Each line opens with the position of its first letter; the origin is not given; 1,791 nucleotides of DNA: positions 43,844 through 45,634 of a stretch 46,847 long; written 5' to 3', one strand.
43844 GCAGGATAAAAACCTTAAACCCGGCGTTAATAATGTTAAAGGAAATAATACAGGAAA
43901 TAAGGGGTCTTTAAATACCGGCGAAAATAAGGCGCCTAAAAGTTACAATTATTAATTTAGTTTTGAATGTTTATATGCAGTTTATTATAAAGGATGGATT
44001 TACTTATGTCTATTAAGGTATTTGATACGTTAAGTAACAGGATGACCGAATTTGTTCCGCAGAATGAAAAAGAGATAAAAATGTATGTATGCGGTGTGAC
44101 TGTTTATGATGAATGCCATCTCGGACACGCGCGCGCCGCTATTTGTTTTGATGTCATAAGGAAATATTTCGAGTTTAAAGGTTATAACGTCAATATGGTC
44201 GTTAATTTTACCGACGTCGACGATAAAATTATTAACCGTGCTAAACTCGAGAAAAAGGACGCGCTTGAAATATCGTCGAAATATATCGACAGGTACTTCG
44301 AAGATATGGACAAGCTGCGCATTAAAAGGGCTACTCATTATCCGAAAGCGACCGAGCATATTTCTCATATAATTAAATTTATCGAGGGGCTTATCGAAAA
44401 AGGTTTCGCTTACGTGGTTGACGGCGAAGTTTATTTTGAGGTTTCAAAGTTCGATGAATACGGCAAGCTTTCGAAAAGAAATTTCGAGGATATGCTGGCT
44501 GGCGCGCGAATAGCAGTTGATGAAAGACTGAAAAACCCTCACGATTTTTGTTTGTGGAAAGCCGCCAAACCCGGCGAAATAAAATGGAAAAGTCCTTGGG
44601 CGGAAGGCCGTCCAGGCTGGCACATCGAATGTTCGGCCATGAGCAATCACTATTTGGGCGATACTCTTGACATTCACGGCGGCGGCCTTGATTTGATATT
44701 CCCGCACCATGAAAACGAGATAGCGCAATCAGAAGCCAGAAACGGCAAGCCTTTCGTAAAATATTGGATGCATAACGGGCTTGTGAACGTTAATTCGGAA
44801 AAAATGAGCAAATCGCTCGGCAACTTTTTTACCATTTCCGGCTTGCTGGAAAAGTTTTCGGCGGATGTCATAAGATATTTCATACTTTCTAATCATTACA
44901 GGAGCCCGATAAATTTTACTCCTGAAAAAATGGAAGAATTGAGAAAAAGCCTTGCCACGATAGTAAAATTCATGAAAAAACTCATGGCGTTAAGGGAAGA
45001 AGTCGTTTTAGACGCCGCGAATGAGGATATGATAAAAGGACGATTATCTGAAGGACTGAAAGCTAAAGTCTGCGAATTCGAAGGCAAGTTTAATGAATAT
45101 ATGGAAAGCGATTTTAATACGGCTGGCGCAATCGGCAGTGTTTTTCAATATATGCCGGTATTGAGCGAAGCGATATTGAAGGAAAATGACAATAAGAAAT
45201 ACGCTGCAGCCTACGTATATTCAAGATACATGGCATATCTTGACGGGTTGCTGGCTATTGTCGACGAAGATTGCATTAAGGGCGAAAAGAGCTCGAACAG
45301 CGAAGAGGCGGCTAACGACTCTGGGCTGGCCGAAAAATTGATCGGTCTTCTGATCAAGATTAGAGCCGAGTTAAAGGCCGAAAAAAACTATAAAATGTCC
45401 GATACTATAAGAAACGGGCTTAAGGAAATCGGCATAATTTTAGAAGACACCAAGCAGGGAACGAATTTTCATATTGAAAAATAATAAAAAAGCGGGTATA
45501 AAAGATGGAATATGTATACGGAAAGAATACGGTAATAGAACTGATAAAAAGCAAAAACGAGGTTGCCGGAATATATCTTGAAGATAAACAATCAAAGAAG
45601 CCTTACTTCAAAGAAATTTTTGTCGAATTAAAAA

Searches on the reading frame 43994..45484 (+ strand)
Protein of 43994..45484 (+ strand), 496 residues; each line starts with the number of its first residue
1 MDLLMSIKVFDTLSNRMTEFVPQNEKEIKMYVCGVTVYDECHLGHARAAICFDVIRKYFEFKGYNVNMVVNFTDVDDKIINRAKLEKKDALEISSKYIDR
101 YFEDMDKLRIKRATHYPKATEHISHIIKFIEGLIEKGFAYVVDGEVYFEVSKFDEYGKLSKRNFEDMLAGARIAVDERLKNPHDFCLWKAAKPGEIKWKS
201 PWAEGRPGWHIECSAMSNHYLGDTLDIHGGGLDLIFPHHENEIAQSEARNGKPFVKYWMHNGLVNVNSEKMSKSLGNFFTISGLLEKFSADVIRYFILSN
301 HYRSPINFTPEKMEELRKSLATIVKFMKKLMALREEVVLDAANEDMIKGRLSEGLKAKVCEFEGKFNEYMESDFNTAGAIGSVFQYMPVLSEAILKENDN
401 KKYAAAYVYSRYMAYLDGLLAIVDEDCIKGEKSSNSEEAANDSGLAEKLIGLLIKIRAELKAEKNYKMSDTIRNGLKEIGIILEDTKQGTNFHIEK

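Call 61: search_protein_families(library=pfam, max_evalue=0.00001, proteins=[window:43994-45484:+])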
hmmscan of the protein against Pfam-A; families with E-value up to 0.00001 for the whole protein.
window:43994-45484:+ (496 aa): 4 families
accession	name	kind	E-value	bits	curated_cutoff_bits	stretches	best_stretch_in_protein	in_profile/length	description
PF01406.26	tRNA-synt_1e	-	7e-133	443.1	27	1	20-315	2-298/301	tRNA synthetases class I (C) catalytic domain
PF09334.17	tRNA-synt_1g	-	7e-13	48.5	20.1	1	254-313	311-371/391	tRNA synthetases class I (M)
PF00133.28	tRNA-synt_1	-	2.5e-09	36.9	22.7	1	227-308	331-413/414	tRNA synthetases class I (I, L, M and V)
PF01921.24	tRNA-synt_1f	-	3.7e-07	29.8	27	0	267-316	279-328/360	tRNA synthetases class I (K)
